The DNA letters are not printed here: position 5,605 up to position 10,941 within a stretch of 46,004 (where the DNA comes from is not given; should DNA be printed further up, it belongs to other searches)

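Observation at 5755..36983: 31-kb, 13-gene single-strand operon fusing an Opp-type peptide importer to a giant S8 protease and six orphan lipoproteins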

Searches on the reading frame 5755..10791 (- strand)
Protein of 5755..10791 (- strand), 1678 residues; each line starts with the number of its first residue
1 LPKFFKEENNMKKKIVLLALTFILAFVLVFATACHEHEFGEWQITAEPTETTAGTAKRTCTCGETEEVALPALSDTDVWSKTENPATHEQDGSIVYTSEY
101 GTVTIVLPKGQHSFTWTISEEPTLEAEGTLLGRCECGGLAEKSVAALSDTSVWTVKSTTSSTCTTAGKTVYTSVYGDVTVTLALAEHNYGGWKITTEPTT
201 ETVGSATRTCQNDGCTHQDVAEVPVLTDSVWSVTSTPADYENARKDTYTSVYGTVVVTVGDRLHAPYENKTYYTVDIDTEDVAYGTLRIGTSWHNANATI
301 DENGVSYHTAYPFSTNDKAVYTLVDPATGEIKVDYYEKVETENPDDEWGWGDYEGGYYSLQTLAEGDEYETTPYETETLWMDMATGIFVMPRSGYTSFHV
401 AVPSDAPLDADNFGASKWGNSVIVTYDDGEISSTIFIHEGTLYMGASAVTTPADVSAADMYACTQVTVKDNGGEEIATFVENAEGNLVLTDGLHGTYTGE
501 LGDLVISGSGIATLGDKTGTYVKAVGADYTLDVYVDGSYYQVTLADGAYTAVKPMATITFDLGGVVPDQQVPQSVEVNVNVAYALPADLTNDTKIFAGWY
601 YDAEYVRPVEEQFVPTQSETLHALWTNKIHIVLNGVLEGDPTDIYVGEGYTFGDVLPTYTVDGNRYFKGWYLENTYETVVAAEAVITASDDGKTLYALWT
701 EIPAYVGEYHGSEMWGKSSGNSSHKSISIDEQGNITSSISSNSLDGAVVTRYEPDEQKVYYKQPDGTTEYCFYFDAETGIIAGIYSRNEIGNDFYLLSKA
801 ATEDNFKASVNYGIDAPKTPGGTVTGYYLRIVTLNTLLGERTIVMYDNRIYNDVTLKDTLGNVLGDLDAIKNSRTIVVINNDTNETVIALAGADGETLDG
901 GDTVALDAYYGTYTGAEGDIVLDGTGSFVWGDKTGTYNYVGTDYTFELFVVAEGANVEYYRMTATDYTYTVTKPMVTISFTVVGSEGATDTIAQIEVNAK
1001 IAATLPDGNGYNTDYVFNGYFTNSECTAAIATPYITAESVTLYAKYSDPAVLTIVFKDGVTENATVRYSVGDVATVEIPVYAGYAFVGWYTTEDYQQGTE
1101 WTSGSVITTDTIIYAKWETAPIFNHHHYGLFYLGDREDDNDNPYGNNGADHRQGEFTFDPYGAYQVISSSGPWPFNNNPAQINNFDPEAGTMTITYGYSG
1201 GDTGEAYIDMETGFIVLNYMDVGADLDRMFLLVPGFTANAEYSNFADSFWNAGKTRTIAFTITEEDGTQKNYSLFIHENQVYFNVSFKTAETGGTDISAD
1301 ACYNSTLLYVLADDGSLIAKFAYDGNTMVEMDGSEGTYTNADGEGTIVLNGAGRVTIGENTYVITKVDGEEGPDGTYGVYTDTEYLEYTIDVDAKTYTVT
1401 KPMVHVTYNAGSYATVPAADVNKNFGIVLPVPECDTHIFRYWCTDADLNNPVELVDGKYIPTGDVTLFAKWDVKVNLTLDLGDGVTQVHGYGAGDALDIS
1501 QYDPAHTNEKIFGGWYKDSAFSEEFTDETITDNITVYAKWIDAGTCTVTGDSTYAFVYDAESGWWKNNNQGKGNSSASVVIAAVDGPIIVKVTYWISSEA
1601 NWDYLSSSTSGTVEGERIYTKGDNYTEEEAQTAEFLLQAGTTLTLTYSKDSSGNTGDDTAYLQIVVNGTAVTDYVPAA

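Call 5: search_protein_families(library=pfam, proteins=[window:5755-10791:-], max_evalue=0.01)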
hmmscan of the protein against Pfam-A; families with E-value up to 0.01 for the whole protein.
window:5755-10791:- (1678 aa): 2 families
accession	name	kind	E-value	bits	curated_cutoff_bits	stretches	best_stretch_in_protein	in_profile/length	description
PF09479.16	Flg_new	-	4.5e-36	123.2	27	5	1058-1116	8-65/65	Listeria-Bacteroides repeat domain (List_Bact_rpt)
PF20130.4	DUF6520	-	0.0037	18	25.4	0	11-60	1-52/83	Family of unknown function (DUF6520)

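Call 79: search_solved_structures(query=window:5755-10761:-, max_evalue=0.001)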
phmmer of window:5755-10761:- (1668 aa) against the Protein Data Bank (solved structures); distinct sequences matched with E-value up to 0.001: 0.
